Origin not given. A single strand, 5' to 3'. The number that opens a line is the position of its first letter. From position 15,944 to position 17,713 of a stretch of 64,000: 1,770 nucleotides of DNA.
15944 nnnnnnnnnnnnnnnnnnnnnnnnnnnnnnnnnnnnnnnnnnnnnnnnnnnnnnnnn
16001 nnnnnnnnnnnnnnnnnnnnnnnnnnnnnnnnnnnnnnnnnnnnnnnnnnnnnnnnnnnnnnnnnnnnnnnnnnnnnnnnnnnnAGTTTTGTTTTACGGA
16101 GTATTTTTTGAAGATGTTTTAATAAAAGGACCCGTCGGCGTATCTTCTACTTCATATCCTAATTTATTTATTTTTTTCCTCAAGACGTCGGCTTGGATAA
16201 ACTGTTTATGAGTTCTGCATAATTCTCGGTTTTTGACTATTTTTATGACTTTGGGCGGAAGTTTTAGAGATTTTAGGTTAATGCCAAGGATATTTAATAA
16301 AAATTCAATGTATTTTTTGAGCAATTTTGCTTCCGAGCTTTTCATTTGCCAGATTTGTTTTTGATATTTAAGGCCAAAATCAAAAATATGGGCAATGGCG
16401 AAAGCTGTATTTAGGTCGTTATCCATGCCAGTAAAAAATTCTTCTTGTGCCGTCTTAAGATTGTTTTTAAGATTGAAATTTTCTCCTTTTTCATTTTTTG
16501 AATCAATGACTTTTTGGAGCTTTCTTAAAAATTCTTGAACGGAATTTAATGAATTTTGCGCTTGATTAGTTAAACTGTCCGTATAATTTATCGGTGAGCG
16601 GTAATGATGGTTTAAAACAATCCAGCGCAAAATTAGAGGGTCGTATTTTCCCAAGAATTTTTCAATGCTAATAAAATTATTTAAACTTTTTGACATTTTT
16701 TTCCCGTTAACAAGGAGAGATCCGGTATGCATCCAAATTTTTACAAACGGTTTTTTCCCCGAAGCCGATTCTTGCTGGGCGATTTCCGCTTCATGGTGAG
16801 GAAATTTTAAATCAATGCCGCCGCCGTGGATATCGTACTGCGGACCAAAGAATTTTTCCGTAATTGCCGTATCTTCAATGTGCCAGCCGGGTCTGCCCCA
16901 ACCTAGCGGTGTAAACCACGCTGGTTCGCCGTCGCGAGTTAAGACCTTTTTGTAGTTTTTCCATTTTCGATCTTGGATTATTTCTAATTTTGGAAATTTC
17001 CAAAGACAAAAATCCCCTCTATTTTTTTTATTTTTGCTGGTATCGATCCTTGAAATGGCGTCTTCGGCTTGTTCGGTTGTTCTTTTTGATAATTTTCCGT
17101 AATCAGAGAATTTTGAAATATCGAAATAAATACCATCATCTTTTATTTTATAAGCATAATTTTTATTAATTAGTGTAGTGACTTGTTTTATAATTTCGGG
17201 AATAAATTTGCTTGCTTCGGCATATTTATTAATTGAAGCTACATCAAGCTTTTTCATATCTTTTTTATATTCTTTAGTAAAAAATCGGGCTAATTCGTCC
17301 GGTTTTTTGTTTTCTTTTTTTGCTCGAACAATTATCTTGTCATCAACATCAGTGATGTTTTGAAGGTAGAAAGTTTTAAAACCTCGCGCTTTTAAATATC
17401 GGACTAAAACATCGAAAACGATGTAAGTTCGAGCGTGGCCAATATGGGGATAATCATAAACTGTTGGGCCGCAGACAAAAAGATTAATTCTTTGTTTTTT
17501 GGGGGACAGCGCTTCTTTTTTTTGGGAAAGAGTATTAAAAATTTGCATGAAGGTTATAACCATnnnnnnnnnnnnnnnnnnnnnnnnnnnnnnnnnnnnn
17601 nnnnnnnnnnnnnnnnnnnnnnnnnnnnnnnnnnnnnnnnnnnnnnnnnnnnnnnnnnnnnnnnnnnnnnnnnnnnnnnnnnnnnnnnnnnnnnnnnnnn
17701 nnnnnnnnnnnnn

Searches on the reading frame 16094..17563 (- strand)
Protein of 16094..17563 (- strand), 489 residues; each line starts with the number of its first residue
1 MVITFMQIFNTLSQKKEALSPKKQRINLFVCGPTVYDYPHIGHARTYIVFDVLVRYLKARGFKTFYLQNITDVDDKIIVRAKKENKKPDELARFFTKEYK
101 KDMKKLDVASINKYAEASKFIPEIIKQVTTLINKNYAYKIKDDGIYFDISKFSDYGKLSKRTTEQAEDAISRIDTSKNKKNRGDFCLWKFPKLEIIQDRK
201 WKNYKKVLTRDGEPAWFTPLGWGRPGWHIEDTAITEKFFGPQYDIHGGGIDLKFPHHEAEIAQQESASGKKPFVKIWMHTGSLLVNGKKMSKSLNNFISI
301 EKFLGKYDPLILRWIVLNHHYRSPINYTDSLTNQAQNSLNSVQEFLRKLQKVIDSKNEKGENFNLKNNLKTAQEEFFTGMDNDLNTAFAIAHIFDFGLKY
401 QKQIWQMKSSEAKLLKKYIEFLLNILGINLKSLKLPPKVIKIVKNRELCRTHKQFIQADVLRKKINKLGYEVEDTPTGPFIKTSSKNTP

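Call 60: search_protein_families(library=pfam, proteins=[window:16094-17563:-], max_evalue=0.00001)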
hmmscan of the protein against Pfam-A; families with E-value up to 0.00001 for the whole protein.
window:16094-17563:- (489 aa): 4 families
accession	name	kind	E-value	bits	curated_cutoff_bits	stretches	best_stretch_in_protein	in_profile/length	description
PF01406.26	tRNA-synt_1e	-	2.3e-105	352.7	27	1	22-336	6-300/301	tRNA synthetases class I (C) catalytic domain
PF09334.17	tRNA-synt_1g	-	1.8e-16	60.3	20.1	1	37-144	12-120/391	tRNA synthetases class I (M)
PF00133.28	tRNA-synt_1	-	4.5e-11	42.6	22.7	1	230-325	318-411/414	tRNA synthetases class I (I, L, M and V)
PF09190.17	DALR_2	-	1e-06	29.6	22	0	376-430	2-56/57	DALR domain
